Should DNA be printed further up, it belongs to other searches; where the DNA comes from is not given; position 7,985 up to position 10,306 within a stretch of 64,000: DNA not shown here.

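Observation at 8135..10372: Orphan operon: small HTH-like ORF plus an alpha/alpha-toroid::classical-AAA fusion protein that I cannot place in any described system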

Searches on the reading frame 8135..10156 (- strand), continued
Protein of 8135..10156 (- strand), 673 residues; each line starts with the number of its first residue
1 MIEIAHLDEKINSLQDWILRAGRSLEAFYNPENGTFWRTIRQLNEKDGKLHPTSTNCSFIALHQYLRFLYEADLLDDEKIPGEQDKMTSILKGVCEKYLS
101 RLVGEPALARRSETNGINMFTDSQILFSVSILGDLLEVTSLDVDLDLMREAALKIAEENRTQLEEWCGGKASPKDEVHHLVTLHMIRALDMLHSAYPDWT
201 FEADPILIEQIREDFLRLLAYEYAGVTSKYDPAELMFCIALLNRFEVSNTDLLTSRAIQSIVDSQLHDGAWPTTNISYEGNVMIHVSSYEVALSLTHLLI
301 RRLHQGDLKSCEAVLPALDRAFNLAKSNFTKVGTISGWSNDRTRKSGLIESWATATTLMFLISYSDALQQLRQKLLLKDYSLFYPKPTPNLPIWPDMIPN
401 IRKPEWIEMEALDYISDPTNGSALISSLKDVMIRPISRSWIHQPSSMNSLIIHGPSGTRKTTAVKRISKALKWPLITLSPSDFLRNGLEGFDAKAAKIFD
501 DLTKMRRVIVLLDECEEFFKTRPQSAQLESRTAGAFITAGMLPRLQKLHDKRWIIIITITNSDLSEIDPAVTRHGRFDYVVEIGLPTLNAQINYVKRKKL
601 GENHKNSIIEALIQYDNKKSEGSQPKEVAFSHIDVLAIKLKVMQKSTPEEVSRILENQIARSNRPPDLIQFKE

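Call 20: predict_structure(alignment_id=A1)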
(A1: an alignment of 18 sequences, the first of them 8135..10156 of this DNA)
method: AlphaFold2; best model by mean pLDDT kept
length: 673 residues; sequences in the alignment: 18
mean_pLDDT: 86.3   pTM: 0.88
mean pLDDT of the five models: 86.3, 82.9, 82.4, 81.6, 81.5
residues with pLDDT >= 90: 317; 70-90: 301; 50-70: 38; < 50: 17
segments of 3 or more residues with pLDDT < 50: 274-281, 388-390, 668-673
pLDDT, mean of each block of 10 residues (from residue 1): 91 96 95 94 88 95 95 75 90 97 94 85 96 90 94 97 93 87 95 88 90 94 88 93 87 93 92 52 70 95 90 96 93 89 79 95 96 91 58 78 79 86 88 87 81 86 90 90 82 90 92 85 69 70 86 88 84 83 88 89 91 84 72 88 83 83 53 34
secondary structure, 60 per line:
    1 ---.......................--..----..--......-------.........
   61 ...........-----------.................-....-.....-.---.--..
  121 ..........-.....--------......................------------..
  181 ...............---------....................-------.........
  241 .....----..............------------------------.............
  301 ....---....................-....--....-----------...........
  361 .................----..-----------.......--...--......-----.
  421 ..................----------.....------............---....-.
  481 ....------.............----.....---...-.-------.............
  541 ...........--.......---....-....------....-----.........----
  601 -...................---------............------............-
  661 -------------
elements in order: H4-26 H40-44 H52-71 H83-99 H101-104 H106-110 H119-130 H132-136 H145-166 H179-195 H205-224 H232-245 H250-263 H288-304 H308-327 E329-332 E335-338 H351-377 H395-401 H409-414 H420-438 E449-453 H460-471 E475-478 H480-484 H491-503 E508-512 H528-551 E554-560 H569-572 E579-582 H588-596 H602-620 H630-641 H648-659
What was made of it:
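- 8822..9016 (-): Linker, aa 381-445, with conserved W394, D396, D417-P418, P444. The AF2 model shows short helices here and lower confidence (call 20).
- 8138..8401 (-): C-terminal helical lid and tail, aa 586-673. AF2 helices 588-659 (call 20).
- On Classical AAA ATPase (Pfam PF00004): Only a monomer was modelled (call 20).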

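Call 25: fold_search(model_id=the predicted structure, library=pdb)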
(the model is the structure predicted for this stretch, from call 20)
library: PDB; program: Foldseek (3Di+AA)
matches with E <= 10: 1679; with E <= 0.001: 1018
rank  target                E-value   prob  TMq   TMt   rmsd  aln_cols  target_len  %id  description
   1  8xks_D                4.5e-08  1.00  0.31  0.22   7.7       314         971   18  The cryo-EM structure of Orf2971-FtsHi motor complex (released 2024-12-04)
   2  7ln4_E                9.7e-08  1.00  0.28  0.25  26.0       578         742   12  Cryo-EM structure of human p97 in complex with Npl4/Ufd1 and polyubiquitinated Ub-Eos (FOM, Class 3) (released 2021-09-15)
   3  9e8o_B                1.0e-07  1.00  0.30  0.48   7.3       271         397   17  Nub1/Fat10-processing human 26S proteasome bound to Txnl1 with Rpt2 at top of spiral staircase and partially unfolded  (released 2024-12-04)
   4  7t0v_B                1.1e-07  1.00  0.31  0.37  22.3       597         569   12  CryoEM structure of the crosslinked Rix7 AAA-ATPase (released 2022-03-02)
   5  9y6s_8J               1.1e-07  1.00  0.31  0.27  34.1       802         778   12  96-nm repeat of the Leishmania tarentolae doublet microtubule (released 2025-12-17)
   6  7t0v_A                1.1e-07  1.00  0.28  0.32  24.7       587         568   13  CryoEM structure of the crosslinked Rix7 AAA-ATPase (released 2022-03-02)
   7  7swl_D                1.3e-07  1.00  0.33  0.39  23.0       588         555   12  CryoEM structure of the N-terminal-deleted Rix7 AAA-ATPase (released 2022-03-02)
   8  9bji_A                1.3e-07  1.00  0.29  0.34  22.9       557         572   11  Cryo-EM structure of apo NVL (released 2026-01-21)
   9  8ua0_A                1.6e-07  1.00  0.26  0.31  11.9       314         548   19  Cdc48-Shp1 unfolding native substrate, Class 8 (released 2024-11-06)
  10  7t3i_A                1.6e-07  1.00  0.31  0.36  25.0       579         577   12  CryoEM structure of the Rix7 D2 Walker B mutant (released 2022-03-02)
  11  9bji_B                1.7e-07  1.00  0.26  0.30  23.7       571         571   12  Cryo-EM structure of apo NVL (released 2026-01-21)
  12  9m3w_A                1.8e-07  1.00  0.26  0.23  13.7       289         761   15  Arabidopsis thaliana CDC48A bound to AMP-PNP (AMPPNP-Up) (released 2025-10-29)
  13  9m3y_A                2.0e-07  1.00  0.26  0.23  16.5       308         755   16  Arabidopsis thaliana CDC48A bound to ADP (released 2025-10-29)
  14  7t3i_B                2.0e-07  1.00  0.30  0.35  23.2       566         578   14  CryoEM structure of the Rix7 D2 Walker B mutant (released 2022-03-02)
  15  9pdl_B                2.2e-07  1.00  0.30  0.49   7.1       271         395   15  Nub1/Fat10-processing human 26S proteasome with Rpt5 at top of spiral staircase (AAA+ locally refined) (released 2025-11-19)
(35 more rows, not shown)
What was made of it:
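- Tried and rejected: The Foldseek search with the full-length model was swamped by AAA hits (call 25), so I re-modelled the N-domain alone.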

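Call 26: find_encoding_contigs(protein=P0005, flank=8000, max_places=3)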
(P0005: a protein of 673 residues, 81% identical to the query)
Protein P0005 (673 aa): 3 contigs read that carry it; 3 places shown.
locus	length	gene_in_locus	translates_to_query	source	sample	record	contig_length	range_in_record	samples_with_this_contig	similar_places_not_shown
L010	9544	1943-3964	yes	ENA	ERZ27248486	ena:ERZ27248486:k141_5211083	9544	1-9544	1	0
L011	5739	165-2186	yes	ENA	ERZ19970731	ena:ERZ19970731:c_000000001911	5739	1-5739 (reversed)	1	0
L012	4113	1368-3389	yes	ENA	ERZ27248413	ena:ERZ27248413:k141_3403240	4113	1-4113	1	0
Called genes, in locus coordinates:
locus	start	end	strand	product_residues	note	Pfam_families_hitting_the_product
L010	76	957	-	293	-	PF24830:DUF7714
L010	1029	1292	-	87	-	-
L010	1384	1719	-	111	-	-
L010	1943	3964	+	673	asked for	PF00004:AAA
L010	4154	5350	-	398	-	PF00753:Lactamase_B, PF12706:Lactamase_B_2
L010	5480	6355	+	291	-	-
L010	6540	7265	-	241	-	-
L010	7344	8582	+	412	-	PF13360:PQQ_2, PF13570:Beta-prop_ACSF4, PF25292:Beta-prop_CGLA (faint), PF13570:Beta-prop_ACSF4, PF13360:PQQ_2 (weak)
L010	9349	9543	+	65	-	?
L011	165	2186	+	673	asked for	PF00004:AAA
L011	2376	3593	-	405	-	PF00753:Lactamase_B, PF12706:Lactamase_B_2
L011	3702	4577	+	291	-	-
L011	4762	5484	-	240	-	-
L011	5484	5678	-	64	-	-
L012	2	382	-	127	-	?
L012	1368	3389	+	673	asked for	PF00004:AAA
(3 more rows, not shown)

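Call 27: find_encoding_contigs(protein=P0003, flank=8000, max_places=3)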
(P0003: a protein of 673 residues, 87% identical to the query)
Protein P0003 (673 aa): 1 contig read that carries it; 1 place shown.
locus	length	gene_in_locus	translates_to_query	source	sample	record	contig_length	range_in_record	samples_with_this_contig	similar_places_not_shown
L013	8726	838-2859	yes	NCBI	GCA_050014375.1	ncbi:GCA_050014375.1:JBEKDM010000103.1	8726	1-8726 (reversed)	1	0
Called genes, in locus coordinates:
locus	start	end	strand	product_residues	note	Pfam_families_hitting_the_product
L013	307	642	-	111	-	-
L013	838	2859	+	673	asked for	PF00004:AAA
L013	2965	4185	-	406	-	PF00753:Lactamase_B, PF12706:Lactamase_B_2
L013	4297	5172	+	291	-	-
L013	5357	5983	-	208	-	-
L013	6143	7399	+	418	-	PF13570:Beta-prop_ACSF4, PF25292:Beta-prop_CGLA (faint), PF13360:PQQ_2, PF13570:Beta-prop_ACSF4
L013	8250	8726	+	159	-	PF02607:B12-binding_2, PF02310:B12-binding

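Call 31: search_protein_families(library=pfam, proteins=[L002:427-1710:+, L003:4496-5692:+, L004:6814-8004:+, L005:6169-8004:+, L007:6890-8008:+, L009:6784-7998:+], max_evalue=0.01)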
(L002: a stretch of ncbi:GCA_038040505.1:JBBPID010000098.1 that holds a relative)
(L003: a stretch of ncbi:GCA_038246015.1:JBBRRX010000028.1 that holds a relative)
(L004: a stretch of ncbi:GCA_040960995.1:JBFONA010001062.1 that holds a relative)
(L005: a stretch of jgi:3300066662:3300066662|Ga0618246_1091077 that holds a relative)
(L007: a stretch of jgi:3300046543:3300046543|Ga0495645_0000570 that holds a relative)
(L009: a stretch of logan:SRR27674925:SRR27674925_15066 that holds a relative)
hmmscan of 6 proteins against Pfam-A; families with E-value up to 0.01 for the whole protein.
L002:427-1710:+ (427 aa): 4 families
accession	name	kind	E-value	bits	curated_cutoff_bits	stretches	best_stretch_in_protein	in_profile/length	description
PF12680.13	SnoaL_2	-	8.9e-09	36.3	27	1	316-406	4-94/102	SnoaL-like domain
PF13489.12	Methyltransf_23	-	0.0013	19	27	1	77-162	5-80/164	Methyltransferase domain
PF13847.12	Methyltransf_31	-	0.0015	18.7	27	1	97-168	6-66/145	Methyltransferase domain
PF07366.18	SnoaL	-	0.0072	16.6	28.4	0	311-370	2-60/126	SnoaL-like polyketide cyclase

L003:4496-5692:+ (398 aa): 4 families
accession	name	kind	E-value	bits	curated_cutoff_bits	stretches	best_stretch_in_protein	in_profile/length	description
PF12680.13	SnoaL_2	-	2.4e-09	38.1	27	1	284-377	1-94/102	SnoaL-like domain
PF07366.18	SnoaL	-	0.00072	19.8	28.4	1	282-358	2-77/126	SnoaL-like polyketide cyclase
PF08242.18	Methyltransf_12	-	0.0021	19.2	30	1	104-213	2-97/98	Methyltransferase domain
PF13649.12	Methyltransf_25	-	0.0029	18.7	27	0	102-212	1-97/97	Methyltransferase domain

L004:6814-8004:+ (396 aa): 7 families
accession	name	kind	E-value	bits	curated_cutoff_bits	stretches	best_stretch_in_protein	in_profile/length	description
PF12680.13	SnoaL_2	-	1.5e-10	42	27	1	280-372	1-93/102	SnoaL-like domain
PF13649.12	Methyltransf_25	-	5e-05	24.4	27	1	100-206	1-93/97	Methyltransferase domain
PF13489.12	Methyltransf_23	-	0.00028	21.1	27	1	83-216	9-117/164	Methyltransferase domain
PF14534.12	DUF4440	-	0.00062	20.6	25.2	1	279-361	4-84/107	Domain of unknown function (DUF4440)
PF13847.12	Methyltransf_31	-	0.00069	19.8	27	1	99-211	6-106/145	Methyltransferase domain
PF13474.12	SnoaL_3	-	0.0026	18.5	22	0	279-372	4-103/121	SnoaL-like domain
PF08242.18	Methyltransf_12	-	0.0027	18.8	30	1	101-206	1-92/98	Methyltransferase domain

L005:6169-8004:+ (611 aa): 9 families
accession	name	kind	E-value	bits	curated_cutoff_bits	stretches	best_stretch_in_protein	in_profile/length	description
PF12680.13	SnoaL_2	-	4.6e-11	43.7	27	1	495-592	1-97/102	SnoaL-like domain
PF08242.18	Methyltransf_12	-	1.6e-06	29.2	30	1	316-425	1-98/98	Methyltransferase domain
PF13847.12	Methyltransf_31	-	3.1e-06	27.4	27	1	313-429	5-111/145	Methyltransferase domain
PF13649.12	Methyltransf_25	-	3.6e-06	28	27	1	315-423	1-97/97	Methyltransferase domain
PF14534.12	DUF4440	-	0.00013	22.8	25.2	1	493-575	3-83/107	Domain of unknown function (DUF4440)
PF08241.18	Methyltransf_11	-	0.00052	21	21.2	1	317-426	2-94/95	Methyltransferase domain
PF13489.12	Methyltransf_23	-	0.0021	18.2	27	1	309-374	20-61/164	Methyltransferase domain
PF05175.20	MTS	-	0.0063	16.6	23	0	308-364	27-78/170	Methyltransferase small domain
PF13577.12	SnoaL_4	-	0.0099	16.3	24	0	494-550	12-68/126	SnoaL-like domain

L007:6890-8008:+ (372 aa): 7 families
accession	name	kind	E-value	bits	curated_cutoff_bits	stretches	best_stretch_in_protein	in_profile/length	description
PF12680.13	SnoaL_2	-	3.4e-10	40.9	27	1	248-350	1-101/102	SnoaL-like domain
PF09243.16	Rsm22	-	1.4e-05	25.1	23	1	70-201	37-157/275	Mitochondrial small ribosomal subunit Rsm22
PF13474.12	SnoaL_3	-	3.7e-05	24.5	22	1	247-340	4-103/121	SnoaL-like domain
PF13577.12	SnoaL_4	-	0.00036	21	24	1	247-297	12-62/126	SnoaL-like domain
PF14534.12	DUF4440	-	0.00066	20.5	25.2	1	247-321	4-76/107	Domain of unknown function (DUF4440)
PF13847.12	Methyltransf_31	-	0.0018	18.4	27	1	67-117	3-47/145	Methyltransferase domain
PF13489.12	Methyltransf_23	-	0.0068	16.6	27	0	53-210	8-132/164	Methyltransferase domain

L009:6784-7998:+ (404 aa): 6 families
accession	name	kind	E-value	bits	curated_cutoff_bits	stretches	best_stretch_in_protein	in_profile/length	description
PF12680.13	SnoaL_2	-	2.7e-07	31.6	27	1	289-365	1-75/102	SnoaL-like domain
PF13847.12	Methyltransf_31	-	6.9e-07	29.5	27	1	109-226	6-111/145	Methyltransferase domain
PF13489.12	Methyltransf_23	-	5.8e-06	26.6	27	1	89-231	4-123/164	Methyltransferase domain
PF13649.12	Methyltransf_25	-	0.00031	21.8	27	1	110-203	1-79/97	Methyltransferase domain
PF14534.12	DUF4440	-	0.00045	21.1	25.2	1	287-366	3-80/107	Domain of unknown function (DUF4440)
PF08242.18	Methyltransf_12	-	0.0021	19.2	30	1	111-221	1-97/98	Methyltransferase domain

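Call 38: search_protein_families(library=pfam, proteins=[L010:1384-1719:-, L010:1029-1292:-, L001:8846-9700:+, L001:12120-13328:-], max_evalue=0.01)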
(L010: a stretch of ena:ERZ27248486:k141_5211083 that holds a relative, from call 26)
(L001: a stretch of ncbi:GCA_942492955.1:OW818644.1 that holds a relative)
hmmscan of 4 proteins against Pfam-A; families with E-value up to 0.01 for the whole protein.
L010:1384-1719:- (111 aa): 0 families

L010:1029-1292:- (87 aa): 1 family
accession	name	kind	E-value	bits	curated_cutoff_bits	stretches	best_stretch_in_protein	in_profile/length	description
PF04756.19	OST3_OST6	-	0.0057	16.5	27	1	3-62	149-209/294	OST3 / OST6 family, transporter family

L001:8846-9700:+ (284 aa): 0 families

L001:12120-13328:- (402 aa): 2 families
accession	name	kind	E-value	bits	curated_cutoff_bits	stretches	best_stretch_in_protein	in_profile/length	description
PF00753.33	Lactamase_B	-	4.8e-18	66.2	22.7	1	168-367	3-195/196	Metallo-beta-lactamase superfamily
PF12706.13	Lactamase_B_2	-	8.8e-08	32.4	27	1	182-317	1-143/200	Beta-lactamase superfamily domain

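Call 48: search_protein_families(library=padloc, proteins=[L002:427-1710:+, L003:4496-5692:+, L004:6814-8004:+, L005:6169-8004:+, L007:6890-8008:+, L009:6784-7998:+], max_evalue=0.01)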
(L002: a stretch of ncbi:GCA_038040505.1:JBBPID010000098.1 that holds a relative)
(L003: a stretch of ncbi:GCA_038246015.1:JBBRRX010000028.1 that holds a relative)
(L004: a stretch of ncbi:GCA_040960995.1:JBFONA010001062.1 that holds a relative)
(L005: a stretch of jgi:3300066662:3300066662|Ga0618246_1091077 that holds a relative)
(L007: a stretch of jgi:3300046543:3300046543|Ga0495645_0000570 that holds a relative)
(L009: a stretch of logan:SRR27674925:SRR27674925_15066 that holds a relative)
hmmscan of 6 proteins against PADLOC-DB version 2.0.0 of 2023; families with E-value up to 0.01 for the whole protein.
L002:427-1710:+ (427 aa): 1 family
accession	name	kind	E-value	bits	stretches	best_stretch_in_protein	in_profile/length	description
PDLC04134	mad2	-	1.1e-05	22.5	1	75-252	272-401/492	mads_2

L003:4496-5692:+ (398 aa): 0 families

L004:6814-8004:+ (396 aa): 3 families
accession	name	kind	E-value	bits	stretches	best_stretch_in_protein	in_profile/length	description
PDLC04134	mad2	-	5.3e-08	30.1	1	93-227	288-410/492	mads_2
PDLC03774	RT_UG35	-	0.0004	16.7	1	99-155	84-144/938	DRT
PDLC03763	RT_UG25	-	0.0015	14.8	1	76-148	49-128/870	DRT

L005:6169-8004:+ (611 aa): 1 family
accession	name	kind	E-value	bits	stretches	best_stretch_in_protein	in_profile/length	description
PDLC04134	mad2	-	2.1e-10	38.1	1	308-443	288-413/492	mads_2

L007:6890-8008:+ (372 aa): 2 families
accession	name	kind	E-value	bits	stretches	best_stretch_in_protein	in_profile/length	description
PDLC04134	mad2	-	0.00029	17.8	1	54-116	278-331/492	mads_2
PDLC03774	RT_UG35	-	0.00068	15.9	1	44-143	62-159/938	DRT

L009:6784-7998:+ (404 aa): 2 families
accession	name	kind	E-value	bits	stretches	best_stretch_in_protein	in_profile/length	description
PDLC04134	mad2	-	4e-11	40.4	1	40-228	232-398/492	mads_2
PDLC03774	RT_UG35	-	0.00034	16.9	1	87-181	65-157/938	DRT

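Call 49: search_protein_families(library=ncbifam, proteins=[L002:427-1710:+, L004:6814-8004:+, L005:6169-8004:+, L007:6890-8008:+], max_evalue=0.01)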
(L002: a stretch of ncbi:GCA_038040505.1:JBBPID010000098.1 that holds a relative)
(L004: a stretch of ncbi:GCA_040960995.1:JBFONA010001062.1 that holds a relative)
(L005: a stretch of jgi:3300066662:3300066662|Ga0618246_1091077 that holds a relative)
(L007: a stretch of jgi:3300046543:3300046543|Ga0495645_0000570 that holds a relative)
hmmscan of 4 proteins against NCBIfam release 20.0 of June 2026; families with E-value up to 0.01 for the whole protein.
L002:427-1710:+ (427 aa): 3 families
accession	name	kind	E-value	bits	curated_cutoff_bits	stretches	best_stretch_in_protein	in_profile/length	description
NF006089.0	PRK08241.1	subfamily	1e-06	28.1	240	1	304-422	214-328/343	RNA polymerase subunit sigma-70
TIGR02960.1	SigX5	hypoth_equivalog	1.5e-05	24.4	264.75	1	302-421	199-312/322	RNA polymerase sigma-70 factor, TIGR02960 family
NF001244.0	PRK00216.1-5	equivalog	0.0033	16.7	216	1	78-147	33-94/236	bifunctional demethylmenaquinone methyltransferase/2-methoxy-6-polyprenyl-1,4-benzoquinol methylase UbiE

L004:6814-8004:+ (396 aa): 4 families
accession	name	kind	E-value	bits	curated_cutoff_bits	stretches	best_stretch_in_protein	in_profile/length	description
NF006089.0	PRK08241.1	subfamily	6.1e-06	25.5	240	1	262-365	205-308/343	RNA polymerase subunit sigma-70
TIGR02960.1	SigX5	hypoth_equivalog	0.00074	18.8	264.75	1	277-376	207-304/322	RNA polymerase sigma-70 factor, TIGR02960 family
TIGR02246.1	TIGR02246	subfamily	0.0066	16.4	33.95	0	273-326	3-55/128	SgcJ/EcaC family oxidoreductase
TIGR00536.1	hemK_fam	subfamily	0.0075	15.4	115.5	0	93-146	112-156/286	HemK family protein methyltransferase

L005:6169-8004:+ (611 aa): 11 families
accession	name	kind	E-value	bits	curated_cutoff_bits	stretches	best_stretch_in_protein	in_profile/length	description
NF006089.0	PRK08241.1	subfamily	1.2e-05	24.6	240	1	483-604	211-328/343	RNA polymerase subunit sigma-70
TIGR00740.1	TIGR00740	equivalog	5.2e-05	23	193.3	1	300-392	42-130/239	carboxy-S-adenosyl-L-methionine synthase CmoA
TIGR00536.1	hemK_fam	subfamily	9.6e-05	21.6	115.5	1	309-363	111-160/286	HemK family protein methyltransferase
NF043040.1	corrin_prot_MT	hypoth_equivalog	0.00016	21.2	180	1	304-428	34-148/216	corrinoid protein-associated methyltransferase CpaM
TIGR03534.1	RF_mod_PrmC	equivalog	0.00016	21.2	199.1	1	309-383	86-148/253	peptide chain release factor N(5)-glutamine methyltransferase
NF001244.0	PRK00216.1-5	equivalog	0.00027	20.3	216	1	296-364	34-96/236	bifunctional demethylmenaquinone methyltransferase/2-methoxy-6-polyprenyl-1,4-benzoquinol methylase UbiE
NF011995.0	PRK15451.1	equivalog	0.00063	19.3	285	1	301-426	46-161/247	carboxy-S-adenosyl-L-methionine synthase CmoA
NF050150.1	RiPP_MTase_ApyS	equivalog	0.0021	17.3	400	1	273-331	107-160/323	RiPP biosynthesis methyltransferase ApyS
NF045667.1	MTase_DVU1556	equivalog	0.0027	17.2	155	0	310-359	21-63/213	DVU_1556 family methyltransferase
TIGR01934.1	MenG_MenH_UbiE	subfamily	0.0071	15.7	158.35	0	291-360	20-81/223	ubiquinone/menaquinone biosynthesis methyltransferase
NF041820.1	daptide_MTase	equivalog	0.0092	15.5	175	0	304-398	29-111/243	daptide-type RiPP biosynthesis methyltransferase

L007:6890-8008:+ (372 aa): 4 families
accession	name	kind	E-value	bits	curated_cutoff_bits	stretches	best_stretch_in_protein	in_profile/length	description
NF006089.0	PRK08241.1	subfamily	1.7e-06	27.4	240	1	241-357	216-328/343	RNA polymerase subunit sigma-70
TIGR02960.1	SigX5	hypoth_equivalog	1.3e-05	24.6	264.75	1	247-295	209-257/322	RNA polymerase sigma-70 factor, TIGR02960 family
TIGR03534.1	RF_mod_PrmC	equivalog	0.0002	20.9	199.1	1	61-116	82-130/253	peptide chain release factor N(5)-glutamine methyltransferase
TIGR00536.1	hemK_fam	subfamily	0.0021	17.2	115.5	1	67-116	115-156/286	HemK family protein methyltransferase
